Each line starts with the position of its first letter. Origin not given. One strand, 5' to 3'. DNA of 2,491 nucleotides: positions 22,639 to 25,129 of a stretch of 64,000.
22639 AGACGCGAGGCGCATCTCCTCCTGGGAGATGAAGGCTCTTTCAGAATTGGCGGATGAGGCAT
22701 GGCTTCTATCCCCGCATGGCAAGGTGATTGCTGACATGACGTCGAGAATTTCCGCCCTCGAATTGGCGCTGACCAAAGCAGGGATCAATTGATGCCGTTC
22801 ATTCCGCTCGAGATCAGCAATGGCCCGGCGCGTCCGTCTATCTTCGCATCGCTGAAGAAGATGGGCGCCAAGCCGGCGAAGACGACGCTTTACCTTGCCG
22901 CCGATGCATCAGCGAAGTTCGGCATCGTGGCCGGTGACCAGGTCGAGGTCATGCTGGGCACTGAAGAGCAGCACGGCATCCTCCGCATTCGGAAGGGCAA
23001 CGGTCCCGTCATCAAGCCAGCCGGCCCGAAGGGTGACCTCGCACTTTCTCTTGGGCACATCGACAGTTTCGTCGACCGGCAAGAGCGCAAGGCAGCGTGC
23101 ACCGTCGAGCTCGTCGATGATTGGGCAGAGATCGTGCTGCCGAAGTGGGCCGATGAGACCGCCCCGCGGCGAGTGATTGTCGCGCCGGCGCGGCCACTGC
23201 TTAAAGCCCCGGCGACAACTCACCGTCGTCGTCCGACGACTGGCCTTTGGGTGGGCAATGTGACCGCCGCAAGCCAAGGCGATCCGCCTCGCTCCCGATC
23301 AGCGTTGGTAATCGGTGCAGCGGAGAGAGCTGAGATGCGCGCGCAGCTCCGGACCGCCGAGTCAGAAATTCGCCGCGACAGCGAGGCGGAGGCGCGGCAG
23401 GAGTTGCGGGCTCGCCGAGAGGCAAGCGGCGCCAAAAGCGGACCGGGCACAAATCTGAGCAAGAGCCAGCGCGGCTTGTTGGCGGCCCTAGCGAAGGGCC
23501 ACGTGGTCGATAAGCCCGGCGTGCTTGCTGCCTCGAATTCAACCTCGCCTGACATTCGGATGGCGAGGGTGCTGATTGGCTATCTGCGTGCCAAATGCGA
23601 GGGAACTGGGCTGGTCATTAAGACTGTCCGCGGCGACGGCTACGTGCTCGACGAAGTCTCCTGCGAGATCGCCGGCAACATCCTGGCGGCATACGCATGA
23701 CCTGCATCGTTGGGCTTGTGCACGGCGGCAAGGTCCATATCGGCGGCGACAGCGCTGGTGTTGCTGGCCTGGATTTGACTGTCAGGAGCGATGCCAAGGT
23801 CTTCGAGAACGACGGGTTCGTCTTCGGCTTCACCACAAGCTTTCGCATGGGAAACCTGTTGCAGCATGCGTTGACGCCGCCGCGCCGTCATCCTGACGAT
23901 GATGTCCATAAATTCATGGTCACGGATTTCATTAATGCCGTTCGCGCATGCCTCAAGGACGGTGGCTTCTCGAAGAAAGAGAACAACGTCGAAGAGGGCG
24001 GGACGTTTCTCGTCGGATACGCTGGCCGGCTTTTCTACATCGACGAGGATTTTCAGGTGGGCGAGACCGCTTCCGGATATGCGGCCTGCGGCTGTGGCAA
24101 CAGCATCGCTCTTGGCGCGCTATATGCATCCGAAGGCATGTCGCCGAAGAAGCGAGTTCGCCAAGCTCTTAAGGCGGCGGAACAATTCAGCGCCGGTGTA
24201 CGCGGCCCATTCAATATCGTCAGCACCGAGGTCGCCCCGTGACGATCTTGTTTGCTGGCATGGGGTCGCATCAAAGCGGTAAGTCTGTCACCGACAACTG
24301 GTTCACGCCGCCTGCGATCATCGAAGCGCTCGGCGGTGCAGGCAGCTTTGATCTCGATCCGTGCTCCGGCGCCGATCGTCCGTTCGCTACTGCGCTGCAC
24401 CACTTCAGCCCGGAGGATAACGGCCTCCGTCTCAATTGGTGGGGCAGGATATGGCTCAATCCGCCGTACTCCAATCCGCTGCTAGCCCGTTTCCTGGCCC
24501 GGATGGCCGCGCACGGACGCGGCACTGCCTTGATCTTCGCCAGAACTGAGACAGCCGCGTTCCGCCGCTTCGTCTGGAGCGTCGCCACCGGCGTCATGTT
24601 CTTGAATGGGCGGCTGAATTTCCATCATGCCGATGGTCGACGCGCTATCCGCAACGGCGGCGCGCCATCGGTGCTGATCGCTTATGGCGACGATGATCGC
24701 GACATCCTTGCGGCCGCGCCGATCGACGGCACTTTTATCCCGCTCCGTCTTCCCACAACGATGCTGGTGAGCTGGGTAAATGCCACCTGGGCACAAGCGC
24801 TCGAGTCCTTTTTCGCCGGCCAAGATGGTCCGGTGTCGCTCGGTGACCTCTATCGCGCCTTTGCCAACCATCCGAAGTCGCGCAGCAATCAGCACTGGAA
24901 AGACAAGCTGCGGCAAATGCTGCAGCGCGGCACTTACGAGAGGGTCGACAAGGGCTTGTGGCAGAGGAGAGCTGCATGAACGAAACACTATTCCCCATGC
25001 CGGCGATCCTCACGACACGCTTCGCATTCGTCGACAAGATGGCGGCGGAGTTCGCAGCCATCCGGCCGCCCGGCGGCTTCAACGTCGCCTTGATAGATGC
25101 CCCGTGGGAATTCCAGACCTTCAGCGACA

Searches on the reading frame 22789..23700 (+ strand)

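Call 17: search_protein_families(library=pfam, proteins=[window:22789-23700:+], max_evalue=0.01)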
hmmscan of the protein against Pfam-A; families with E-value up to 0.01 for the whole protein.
window:22789-23700:+ (303 aa): 1 family
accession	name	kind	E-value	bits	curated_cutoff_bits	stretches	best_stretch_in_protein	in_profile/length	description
PF00486.34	Trans_reg_C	-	0.0007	20.1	26.2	1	222-287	5-77/77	Transcriptional regulatory protein, C terminal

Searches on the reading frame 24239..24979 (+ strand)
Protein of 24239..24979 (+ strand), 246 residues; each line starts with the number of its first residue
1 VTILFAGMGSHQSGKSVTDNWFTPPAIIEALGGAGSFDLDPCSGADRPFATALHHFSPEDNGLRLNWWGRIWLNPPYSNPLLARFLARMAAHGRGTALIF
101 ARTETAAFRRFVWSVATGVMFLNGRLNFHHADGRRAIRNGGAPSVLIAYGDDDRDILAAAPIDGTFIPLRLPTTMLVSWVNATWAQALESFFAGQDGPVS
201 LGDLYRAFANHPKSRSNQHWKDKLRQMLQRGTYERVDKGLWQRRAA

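Call 17: search_protein_families(library=pfam, proteins=[window:24239-24979:+], max_evalue=0.01)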
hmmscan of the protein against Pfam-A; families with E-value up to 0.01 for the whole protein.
window:24239-24979:+ (246 aa): 2 families
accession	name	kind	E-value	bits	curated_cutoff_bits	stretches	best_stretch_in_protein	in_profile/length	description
PF05869.16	Dam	-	1.4e-14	54.5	28.1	1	14-148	5-143/169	DNA N-6-adenine-methyltransferase (Dam)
PF13338.12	AbiEi_4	-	0.0062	17.1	25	0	186-242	1-47/49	Transcriptional regulator, AbiEi antitoxin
